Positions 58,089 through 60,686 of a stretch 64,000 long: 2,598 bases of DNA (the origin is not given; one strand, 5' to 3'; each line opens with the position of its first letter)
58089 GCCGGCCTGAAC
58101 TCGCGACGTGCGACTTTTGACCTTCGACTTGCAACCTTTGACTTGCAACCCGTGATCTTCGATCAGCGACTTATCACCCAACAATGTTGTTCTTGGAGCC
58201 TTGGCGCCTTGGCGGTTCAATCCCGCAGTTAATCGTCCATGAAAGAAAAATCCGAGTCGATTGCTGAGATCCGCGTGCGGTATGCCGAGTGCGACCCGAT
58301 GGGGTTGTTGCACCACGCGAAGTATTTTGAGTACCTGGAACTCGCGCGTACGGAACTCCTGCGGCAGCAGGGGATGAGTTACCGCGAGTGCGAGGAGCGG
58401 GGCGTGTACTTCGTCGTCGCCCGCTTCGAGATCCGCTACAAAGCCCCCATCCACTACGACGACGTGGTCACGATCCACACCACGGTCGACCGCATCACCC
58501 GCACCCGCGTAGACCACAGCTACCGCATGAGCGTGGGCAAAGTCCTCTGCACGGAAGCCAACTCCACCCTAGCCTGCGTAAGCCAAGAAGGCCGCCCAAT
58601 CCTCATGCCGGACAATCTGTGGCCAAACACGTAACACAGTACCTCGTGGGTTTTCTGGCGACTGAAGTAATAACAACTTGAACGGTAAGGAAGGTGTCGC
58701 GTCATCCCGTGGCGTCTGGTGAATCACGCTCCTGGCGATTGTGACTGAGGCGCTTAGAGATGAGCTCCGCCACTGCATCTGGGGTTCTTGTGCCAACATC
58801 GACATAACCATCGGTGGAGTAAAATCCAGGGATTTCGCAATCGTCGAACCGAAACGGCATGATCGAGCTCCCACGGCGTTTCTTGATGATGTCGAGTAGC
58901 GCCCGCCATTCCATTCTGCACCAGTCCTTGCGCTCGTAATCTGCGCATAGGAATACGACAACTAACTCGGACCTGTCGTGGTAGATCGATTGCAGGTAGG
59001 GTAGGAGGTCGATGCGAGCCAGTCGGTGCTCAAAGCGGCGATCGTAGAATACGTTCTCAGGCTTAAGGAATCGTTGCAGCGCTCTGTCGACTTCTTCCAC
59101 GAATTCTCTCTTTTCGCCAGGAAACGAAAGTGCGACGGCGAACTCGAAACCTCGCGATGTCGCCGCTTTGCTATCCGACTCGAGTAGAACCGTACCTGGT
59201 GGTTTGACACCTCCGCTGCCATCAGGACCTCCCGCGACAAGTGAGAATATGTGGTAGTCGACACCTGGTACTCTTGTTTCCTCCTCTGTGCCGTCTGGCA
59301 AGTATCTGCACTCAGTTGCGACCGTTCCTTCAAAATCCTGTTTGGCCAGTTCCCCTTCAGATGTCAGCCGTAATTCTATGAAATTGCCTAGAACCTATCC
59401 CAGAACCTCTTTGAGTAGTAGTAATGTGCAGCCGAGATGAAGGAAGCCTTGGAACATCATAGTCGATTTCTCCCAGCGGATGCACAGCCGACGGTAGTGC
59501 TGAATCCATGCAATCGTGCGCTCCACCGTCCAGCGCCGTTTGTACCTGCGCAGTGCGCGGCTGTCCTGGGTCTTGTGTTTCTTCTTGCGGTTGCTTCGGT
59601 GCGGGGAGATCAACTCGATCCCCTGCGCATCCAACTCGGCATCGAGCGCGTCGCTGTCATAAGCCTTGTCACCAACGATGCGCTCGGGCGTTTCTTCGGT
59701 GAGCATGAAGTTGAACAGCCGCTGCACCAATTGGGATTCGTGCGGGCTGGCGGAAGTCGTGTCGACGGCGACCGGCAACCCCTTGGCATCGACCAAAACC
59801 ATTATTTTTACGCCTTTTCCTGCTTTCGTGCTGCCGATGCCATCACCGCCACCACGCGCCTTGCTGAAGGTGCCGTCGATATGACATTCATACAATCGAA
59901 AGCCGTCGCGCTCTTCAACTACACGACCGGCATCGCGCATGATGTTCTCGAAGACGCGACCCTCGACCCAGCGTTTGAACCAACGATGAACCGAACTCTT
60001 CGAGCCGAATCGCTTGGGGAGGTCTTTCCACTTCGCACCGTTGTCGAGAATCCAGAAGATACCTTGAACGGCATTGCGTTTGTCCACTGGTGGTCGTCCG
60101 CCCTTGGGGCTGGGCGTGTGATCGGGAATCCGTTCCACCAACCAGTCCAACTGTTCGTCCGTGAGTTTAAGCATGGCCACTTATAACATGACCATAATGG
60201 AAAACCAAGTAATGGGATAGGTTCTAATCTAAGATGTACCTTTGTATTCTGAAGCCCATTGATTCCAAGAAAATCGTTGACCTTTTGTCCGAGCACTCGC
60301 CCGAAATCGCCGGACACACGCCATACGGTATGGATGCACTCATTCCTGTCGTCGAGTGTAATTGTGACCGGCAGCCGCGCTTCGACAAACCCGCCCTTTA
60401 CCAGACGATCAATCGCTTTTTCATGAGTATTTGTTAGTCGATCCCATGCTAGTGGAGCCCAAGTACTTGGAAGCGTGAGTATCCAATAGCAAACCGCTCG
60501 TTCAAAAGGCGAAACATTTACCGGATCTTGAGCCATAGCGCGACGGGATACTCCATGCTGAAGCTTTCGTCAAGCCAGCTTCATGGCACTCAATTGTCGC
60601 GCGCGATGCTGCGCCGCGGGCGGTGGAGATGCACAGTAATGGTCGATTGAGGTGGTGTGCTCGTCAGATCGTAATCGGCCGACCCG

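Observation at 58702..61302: Decayed defence islet: a TIR-domain gene split cleanly by an IS5 insertion, next to an AbiEii-like nucleotidyltransferase, in a low-GC patch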

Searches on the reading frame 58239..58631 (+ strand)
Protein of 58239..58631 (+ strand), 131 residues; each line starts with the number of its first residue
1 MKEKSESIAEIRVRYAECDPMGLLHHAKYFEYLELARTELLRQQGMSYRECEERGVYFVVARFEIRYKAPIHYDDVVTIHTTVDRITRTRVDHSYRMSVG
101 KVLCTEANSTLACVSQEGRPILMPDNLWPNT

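Call 4: search_protein_families(library=pfam, max_evalue=1, proteins=[window:58239-58631:+])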
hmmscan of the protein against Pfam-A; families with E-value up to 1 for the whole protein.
seq(131 aa): 4 families
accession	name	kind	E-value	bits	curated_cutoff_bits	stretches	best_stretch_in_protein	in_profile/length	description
PF13279.12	4HBT_2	-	1.6e-18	67.7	25.5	1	13-126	1-117/122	Thioesterase-like superfamily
PF03061.28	4HBT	-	3.7e-15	56.4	20.6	1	21-97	1-70/79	Thioesterase superfamily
PF20791.3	Acyl-ACP_TE_C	-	0.00041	20.9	21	1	5-104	6-93/101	Acyl-ACP thioesterase C-terminal domain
PF01643.23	Acyl-ACP_TE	-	0.00041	20.5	23.7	1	13-119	10-118/131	Acyl-ACP thioesterase N-terminal domain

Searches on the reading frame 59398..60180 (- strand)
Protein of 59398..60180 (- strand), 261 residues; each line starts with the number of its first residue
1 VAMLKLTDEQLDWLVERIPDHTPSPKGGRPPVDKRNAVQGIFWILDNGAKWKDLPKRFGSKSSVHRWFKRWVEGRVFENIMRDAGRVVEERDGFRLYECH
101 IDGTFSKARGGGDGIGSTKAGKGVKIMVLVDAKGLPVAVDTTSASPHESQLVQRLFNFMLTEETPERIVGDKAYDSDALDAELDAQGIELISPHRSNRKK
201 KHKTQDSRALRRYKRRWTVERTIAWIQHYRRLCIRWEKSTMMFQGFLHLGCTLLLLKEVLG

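Call 4: search_protein_families(library=pfam, max_evalue=1, proteins=[window:59398-60180:-])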
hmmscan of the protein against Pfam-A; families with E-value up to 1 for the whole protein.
seq(261 aa): 8 families
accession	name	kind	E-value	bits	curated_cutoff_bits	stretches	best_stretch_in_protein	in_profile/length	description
PF13340.11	DUF4096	-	1.4e-20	73.8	34.3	1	6-81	1-76/76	Putative transposase of IS4/5 family (DUF4096)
PF01609.27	DDE_Tnp_1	-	3.1e-19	69.9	23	1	101-249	9-194/200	Transposase DDE domain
PF13612.12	DDE_Tnp_1_3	-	4.1e-07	30.6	27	1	122-220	44-135/155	Transposase DDE domain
PF13586.12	DDE_Tnp_1_2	-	5e-07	30.5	29.2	1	170-256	3-85/86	Transposase DDE domain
PF13359.12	DDE_Tnp_4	-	0.00039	20.5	24.8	1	119-236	25-138/158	DDE superfamily endonuclease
PF13751.12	DDE_Tnp_1_6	-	0.077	13.7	25.1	1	195-234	59-102/125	Transposase DDE domain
PF13613.12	HTH_Tnp_4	-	0.17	12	27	1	53-73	24-45/53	Helix-turn-helix of DDE superfamily endonuclease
PF13384.12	HTH_23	-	0.26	11.6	24.6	1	60-75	30-45/50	Homeodomain-like domain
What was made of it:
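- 59395..60180 (-): Intact transposase ORF of 261 aa. It starts with GTG, and its TAG stop lies inside the left inverted repeat. Pfam DUF4096 at E 1.4e-20 and DDE_Tnp_1 at E 3.1e-19 (call 4).
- On IS5 family insertion sequence: DUF4096 plus DDE_Tnp_1 (call 4).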

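Call 11: search_protein_families(library=ncbifam, max_evalue=1, proteins=[window:59398-60180:-])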
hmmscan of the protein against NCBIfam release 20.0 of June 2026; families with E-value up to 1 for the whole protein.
seq(261 aa): 9 families
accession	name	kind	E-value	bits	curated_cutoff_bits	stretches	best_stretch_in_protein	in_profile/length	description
NF033580.1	transpos_IS5_3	equivalog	1.9e-60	204.6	110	1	5-256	4-258/258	IS5 family transposase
NF033520.1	transpos_IS982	equivalog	3.7e-13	49.6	130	1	123-224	113-209/243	IS982 family transposase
NF033579.1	transpos_IS5_2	equivalog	3.9e-13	49.5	140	1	98-228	110-260/289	IS5 family transposase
NF033581.1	transpos_IS5_4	equivalog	1.2e-11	44.5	140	1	123-231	154-259/285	IS5 family transposase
NF033551.1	transpos_IS1182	equivalog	1.5e-10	40.6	270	1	125-203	269-351/488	IS1182 family transposase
NF033578.1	transpos_IS5_1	equivalog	6.4e-06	25.5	275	1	123-233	283-390/419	IS5 family transposase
NF033592.1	transpos_IS4_1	equivalog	0.00031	19.9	115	1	113-206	131-218/332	IS4 family transposase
NF033559.2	transpos_IS1634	equivalog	0.0025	16.9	100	1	124-221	167-261/483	IS1634 family transposase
NF033593.1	transpos_ISNCY_1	equivalog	0.009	14.7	325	1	123-228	301-411/444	ISNCY family transposase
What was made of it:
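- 59395..60180 (-): NCBIfam NF033580 transpos_IS5_3 at E 1.9e-60, 204.6 bits against a cut-off of 110 (call 11).
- On IS5 family insertion sequence: NF033580 at 204.6 bits against a cut-off of 110 (call 11).
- Closest known: IS5-family insertion sequences. Same: NF033580 scores 204.6 bits (calls 4, 11).
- Transposase family: calls 4, 11.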

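Call 55: list_cluster_members(proteins=[window:59398-60180:-, window:59398-60174:-, P0121, window:58239-58631:+, window:58705-59301:-])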
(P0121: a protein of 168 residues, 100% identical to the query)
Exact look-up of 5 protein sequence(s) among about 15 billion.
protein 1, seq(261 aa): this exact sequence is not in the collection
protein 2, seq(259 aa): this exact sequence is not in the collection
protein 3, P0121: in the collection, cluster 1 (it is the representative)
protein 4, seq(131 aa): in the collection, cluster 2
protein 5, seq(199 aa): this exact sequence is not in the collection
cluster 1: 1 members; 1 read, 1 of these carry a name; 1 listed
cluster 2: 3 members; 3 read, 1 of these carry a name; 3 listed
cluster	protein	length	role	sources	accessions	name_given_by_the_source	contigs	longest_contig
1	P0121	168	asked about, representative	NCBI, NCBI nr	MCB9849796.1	MAG: hypothetical protein H6817_03745 [Phycisphaerales bacterium] | hypothetical protein [Phycisphaerales bacterium]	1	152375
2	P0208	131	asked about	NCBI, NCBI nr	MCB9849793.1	MAG: acyl-CoA thioesterase [Phycisphaerales bacterium] | acyl-CoA thioesterase [Phycisphaerales bacterium]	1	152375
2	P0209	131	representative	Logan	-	-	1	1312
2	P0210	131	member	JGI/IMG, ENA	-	-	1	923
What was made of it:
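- GenBank appears to annotate two CDS between the thioesterase and the nucleotidyltransferase (accession numbering, call 55). This exact 199-aa product is not in the 15-billion-protein collection (call 55).
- Tried and rejected: The transposase and the 199-aa TIR fragment are not in the collection (call 55).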

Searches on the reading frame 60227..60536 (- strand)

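Call 33: search_protein_representatives(protein=window:60227-60536:-)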
Query: 103 residues. Proteins with E-value up to 0.001 (for the whole library): 40; up to 1e-10: 14; up to 1e-30: 0. The best 40 are listed.
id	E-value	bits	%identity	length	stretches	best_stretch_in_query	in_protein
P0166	2.7e-22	94.9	51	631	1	8-94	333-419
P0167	4.6e-22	94.2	40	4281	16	22-70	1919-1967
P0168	5.5e-22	94.0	52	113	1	5-89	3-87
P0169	1.6e-20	89.3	51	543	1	7-95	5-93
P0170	8.1e-20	87.0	46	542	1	7-100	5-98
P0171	1.1e-18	83.3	45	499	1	8-98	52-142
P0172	1.6e-17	79.6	46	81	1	8-81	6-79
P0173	2.4e-14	69.4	42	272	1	8-97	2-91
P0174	6.0e-14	68.1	47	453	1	6-94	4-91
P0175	1.4e-13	66.9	38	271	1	5-86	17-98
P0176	1.8e-13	66.6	42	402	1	7-92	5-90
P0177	4.9e-13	65.2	38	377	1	8-92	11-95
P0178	8.0e-12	61.3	36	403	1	8-94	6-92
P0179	4.9e-11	58.7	53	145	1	6-64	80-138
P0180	1.3e-10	57.3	37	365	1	5-91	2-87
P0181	2.8e-10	56.3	37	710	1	5-100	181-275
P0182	9.3e-10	54.6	37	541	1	5-103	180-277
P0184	5.6e-09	52.1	39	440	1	8-82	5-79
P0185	1.6e-08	50.6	38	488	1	9-81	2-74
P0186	1.9e-08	50.4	37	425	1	8-85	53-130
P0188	2.5e-08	50.0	37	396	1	7-90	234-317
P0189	3.2e-08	49.7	43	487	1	9-82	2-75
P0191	6.0e-08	48.8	32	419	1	8-95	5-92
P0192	4.2e-07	46.1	34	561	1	7-85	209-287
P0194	8.2e-07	45.1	37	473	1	5-86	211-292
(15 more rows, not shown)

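Call 36: search_protein_families(library=pfam, alignment_id=A4, max_evalue=0.001)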
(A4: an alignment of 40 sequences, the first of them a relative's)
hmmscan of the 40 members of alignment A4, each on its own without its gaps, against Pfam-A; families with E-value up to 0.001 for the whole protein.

A. member 1, P0166 (631 aa): 0 families

B. families by the number of members that match (of 40 scanned): 10 families
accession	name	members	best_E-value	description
PF12770.12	CHAT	3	6.3e-15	CHAT domain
PF13676.11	TIR_2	2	4e-23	TIR domain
PF19077.6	Big_13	1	1.1e-115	Bacterial Ig-like domain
PF17963.7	Big_9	1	1.8e-115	Bacterial Ig domain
PF17803.7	Cadherin_4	1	9e-76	Bacterial cadherin-like domain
PF17892.7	Cadherin_5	1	2.1e-66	Cadherin-like domain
PF17936.7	Big_6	1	8.3e-53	Bacterial Ig domain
PF05345.18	He_PIG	1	4e-17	Putative Ig domain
PF07873.16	YabP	1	6e-12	YabP family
PF00211.25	Guanylate_cyc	1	1.6e-09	Adenylate and Guanylate cyclase catalytic domain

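Call 37: search_protein_families(library=pfam, max_evalue=0.05, proteins=[P0166, P0169, P0170, P0171, P0173, P0174, P0176, P0177, P0178, P0181])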
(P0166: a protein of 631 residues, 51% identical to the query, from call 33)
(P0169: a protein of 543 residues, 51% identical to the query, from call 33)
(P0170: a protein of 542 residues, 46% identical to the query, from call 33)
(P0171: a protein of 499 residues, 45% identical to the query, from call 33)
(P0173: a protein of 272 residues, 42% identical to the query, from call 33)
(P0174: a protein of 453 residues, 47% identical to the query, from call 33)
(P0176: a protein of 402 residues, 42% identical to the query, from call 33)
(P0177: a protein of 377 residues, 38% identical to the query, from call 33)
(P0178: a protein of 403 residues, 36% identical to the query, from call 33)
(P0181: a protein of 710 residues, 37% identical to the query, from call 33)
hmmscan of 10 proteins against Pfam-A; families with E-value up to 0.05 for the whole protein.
P0166 (631 aa): 0 families

P0169 (543 aa): 4 families
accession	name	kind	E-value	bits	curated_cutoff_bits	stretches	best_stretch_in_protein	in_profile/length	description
PF13412.12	HTH_24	-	0.0037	17.2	21.9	1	450-470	19-39/48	Winged helix-turn-helix DNA-binding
PF12802.13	MarR_2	-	0.008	16.8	27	0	449-470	21-42/61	MarR family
PF13560.12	HTH_31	-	0.012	16.3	27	1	450-491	16-56/64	Helix-turn-helix domain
PF13545.12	HTH_Crp_2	-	0.022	15.2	27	1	444-470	18-44/70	Crp-like helix-turn-helix domain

P0170 (542 aa): 0 families

P0171 (499 aa): 1 family
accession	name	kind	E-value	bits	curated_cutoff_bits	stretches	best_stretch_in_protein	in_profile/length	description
PF12728.13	HTH_17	-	0.0063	17.2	27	1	444-494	6-51/51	Helix-turn-helix domain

P0173 (272 aa): 0 families

P0174 (453 aa): 1 family
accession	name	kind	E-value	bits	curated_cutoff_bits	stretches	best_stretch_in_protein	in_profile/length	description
PF22602.2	NXF_NTF2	-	0.0081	16.7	27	0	301-396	16-101/158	Nuclear RNA export factor, NTF2 domain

P0176 (402 aa): 0 families

P0177 (377 aa): 0 families

P0178 (403 aa): 0 families

P0181 (710 aa): 0 families

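Call 38: search_protein_families(library=pfam, max_evalue=0.05, proteins=[P0180, P0182, P0184, P0185, P0186, P0188, P0189, P0191, P0192, P0194])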
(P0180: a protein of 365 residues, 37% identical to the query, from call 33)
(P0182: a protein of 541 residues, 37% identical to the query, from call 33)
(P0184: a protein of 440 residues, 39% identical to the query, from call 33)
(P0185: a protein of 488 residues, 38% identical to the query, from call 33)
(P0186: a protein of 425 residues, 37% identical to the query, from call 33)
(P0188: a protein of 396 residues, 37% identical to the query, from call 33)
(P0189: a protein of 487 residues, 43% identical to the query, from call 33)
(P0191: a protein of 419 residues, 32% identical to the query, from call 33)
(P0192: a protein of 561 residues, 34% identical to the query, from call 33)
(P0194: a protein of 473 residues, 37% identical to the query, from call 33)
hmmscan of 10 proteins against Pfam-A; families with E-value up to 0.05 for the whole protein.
P0180 (365 aa): 0 families

P0182 (541 aa): 1 family
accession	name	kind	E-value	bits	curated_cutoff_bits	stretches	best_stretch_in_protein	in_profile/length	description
PF12770.12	CHAT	-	6.5e-11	42.6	24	1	350-516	74-259/289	CHAT domain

P0184 (440 aa): 0 families

P0185 (488 aa): 0 families

P0186 (425 aa): 1 family
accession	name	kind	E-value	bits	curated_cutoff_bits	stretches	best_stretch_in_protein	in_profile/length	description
PF12770.12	CHAT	-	6.3e-15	55.8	24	1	246-398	104-267/289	CHAT domain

P0188 (396 aa): 1 family
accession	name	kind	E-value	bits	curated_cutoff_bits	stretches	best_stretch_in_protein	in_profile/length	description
PF00211.25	Guanylate_cyc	-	1.6e-09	38.1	21.9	1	100-185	97-180/183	Adenylate and Guanylate cyclase catalytic domain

P0189 (487 aa): 1 family
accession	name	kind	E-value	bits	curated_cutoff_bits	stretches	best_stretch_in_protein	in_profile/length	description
PF13412.12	HTH_24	-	0.015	15.3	21.9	0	437-459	16-38/48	Winged helix-turn-helix DNA-binding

P0191 (419 aa): 0 families

P0192 (561 aa): 2 families
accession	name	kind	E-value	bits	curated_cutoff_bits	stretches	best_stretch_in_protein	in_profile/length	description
PF13676.11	TIR_2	-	4e-23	82.7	28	1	430-552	1-121/122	TIR domain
PF01582.25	TIR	-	0.025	14.8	21.3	0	428-519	2-96/179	TIR domain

P0194 (473 aa): 0 families
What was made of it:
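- Several N-module proteins carry weak C-terminal HTH matches (calls 37, 38).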

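Call 43: search_protein_families(library=padloc, alignment_id=A4, max_evalue=0.01)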
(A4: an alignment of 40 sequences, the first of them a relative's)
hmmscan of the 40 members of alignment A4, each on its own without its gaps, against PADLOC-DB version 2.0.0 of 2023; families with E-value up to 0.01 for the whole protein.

A. member 1, P0166 (631 aa): 1 family
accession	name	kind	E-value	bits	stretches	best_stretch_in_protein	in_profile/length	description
PDLC05036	PDC-S54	-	3e-25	87.5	1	519-586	240-308/410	-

B. families by the number of members that match (of 40 scanned): 11 families
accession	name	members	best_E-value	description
PDLC05036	PDC-S54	2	6.8e-50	-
PDLC02988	chat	2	3.1e-18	-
PDLC02016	SAVED_CHAT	2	9e-11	-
PDLC05062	PDC-S66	1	2.3e-09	-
PDLC02012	SAVED5--SAVED_TIR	1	3.5e-09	-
PDLC03957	bSEFIR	1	4.9e-07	-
PDLC00422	ThsB1|ThsB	1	0.00011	TIR-like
PDLC04133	mad1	1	0.00045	mads_1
PDLC00425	ThsB1|ThsB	1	0.00058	TIR-like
PDLC00600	ZorA1|ZorA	1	0.0013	MotA/ExbB/TolQ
PDLC00430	ThsB1|ThsB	1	0.003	TIR-like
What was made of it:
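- On Known or candidate anti-phage systems (PADLOC-DB v2): Only other proteins that share the N-module hit candidate families through their own C-terminal domains (call 43).
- N-module distribution and fusion partners: call 33 (40 representatives), call 36 (CHAT x3, TIR_2 x2, guanylate cyclase x1), calls 37-38, and call 43 (PADLOC PDC-S54, PDC-S66, chat, SAVED_CHAT). That pattern is typical of conflict systems (calls 36, 43).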

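Call 52: list_cluster_members(proteins=[P0166, P0169, P0170, P0171, P0174, P0176, P0182, P0186, P0188, P0192])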
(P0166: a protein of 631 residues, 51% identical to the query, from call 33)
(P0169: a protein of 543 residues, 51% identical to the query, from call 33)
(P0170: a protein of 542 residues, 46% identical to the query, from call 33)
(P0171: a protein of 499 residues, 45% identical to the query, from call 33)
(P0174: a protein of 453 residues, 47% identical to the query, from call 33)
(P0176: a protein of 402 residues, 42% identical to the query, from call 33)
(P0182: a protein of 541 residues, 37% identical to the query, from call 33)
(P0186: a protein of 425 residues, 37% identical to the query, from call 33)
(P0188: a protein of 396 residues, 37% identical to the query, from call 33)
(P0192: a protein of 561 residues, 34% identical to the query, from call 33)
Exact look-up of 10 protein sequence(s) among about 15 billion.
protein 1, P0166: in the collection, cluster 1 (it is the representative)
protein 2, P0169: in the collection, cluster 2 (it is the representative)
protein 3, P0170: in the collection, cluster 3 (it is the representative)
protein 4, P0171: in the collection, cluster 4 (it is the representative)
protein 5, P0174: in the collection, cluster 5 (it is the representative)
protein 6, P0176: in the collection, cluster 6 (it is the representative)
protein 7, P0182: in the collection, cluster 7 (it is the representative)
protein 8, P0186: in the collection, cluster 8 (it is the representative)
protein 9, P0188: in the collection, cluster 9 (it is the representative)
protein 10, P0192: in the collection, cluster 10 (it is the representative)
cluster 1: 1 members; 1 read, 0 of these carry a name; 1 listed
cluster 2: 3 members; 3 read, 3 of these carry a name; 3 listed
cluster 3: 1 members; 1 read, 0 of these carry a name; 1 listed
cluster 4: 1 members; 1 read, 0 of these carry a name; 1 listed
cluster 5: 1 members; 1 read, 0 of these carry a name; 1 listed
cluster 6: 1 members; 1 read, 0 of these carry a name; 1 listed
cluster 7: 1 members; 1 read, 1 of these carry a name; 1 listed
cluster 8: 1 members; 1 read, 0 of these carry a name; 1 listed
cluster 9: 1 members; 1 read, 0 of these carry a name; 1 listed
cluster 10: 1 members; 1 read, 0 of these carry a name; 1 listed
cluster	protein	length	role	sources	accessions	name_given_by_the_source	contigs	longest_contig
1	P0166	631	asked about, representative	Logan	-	-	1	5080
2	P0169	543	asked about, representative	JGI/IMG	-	hypothetical protein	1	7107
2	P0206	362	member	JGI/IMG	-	hypothetical protein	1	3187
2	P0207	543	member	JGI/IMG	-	hypothetical protein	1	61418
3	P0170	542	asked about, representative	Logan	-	-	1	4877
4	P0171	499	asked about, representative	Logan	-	-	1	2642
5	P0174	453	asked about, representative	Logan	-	-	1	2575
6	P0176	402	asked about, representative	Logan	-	-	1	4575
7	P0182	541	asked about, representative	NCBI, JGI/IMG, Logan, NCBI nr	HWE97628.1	MAG TPA: CHAT domain-containing protein [Tepidisphaeraceae bacterium] | hypothetical protein | CHAT domain-containing protein [Tepidisphaeraceae bacterium]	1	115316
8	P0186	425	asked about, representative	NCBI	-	-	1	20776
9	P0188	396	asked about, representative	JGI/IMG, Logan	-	-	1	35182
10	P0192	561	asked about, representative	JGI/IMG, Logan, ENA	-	-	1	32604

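Call 53: find_encoding_contigs(protein=P0192, flank=6000, max_places=1)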
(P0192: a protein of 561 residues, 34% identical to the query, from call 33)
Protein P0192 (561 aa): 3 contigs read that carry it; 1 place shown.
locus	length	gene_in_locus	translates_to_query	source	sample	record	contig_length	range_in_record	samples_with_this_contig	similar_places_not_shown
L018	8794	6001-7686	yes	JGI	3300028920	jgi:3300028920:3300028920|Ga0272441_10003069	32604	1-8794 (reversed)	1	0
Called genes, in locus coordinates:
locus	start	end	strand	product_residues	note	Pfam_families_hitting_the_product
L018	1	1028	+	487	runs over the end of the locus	PF01841:Transglut_core, PF13471:Transglut_core3 (weak)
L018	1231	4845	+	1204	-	PF25596:CPSase_L_D1, PF02786:CPSase_L_D2, PF02787:CPSase_L_D3, PF25596:CPSase_L_D1, PF02222:ATP-grasp, PF02786:CPSase_L_D2, PF07478:Dala_Dala_lig_C, PF02142:MGS, +2 more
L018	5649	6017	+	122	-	-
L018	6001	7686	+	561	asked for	PF13676:TIR_2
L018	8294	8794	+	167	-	?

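Call 54: find_encoding_contigs(protein=P0182, flank=6000, max_places=1)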
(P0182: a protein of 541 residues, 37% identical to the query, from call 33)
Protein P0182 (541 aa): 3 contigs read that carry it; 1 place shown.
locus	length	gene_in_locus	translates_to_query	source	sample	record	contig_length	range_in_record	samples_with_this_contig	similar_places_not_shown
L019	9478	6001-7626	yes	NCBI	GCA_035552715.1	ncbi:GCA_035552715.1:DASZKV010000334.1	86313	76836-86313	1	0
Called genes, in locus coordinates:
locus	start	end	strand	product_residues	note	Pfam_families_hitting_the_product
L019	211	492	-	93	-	-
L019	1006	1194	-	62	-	-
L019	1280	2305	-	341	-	PF06067:DUF932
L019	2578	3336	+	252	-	-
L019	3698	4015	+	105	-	-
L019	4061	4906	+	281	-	-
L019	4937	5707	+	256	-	PF00656:Peptidase_C14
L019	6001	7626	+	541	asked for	PF12770:CHAT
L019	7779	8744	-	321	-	-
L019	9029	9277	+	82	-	-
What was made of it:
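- P0182 is next to a caspase gene and DUF932 (call 54).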
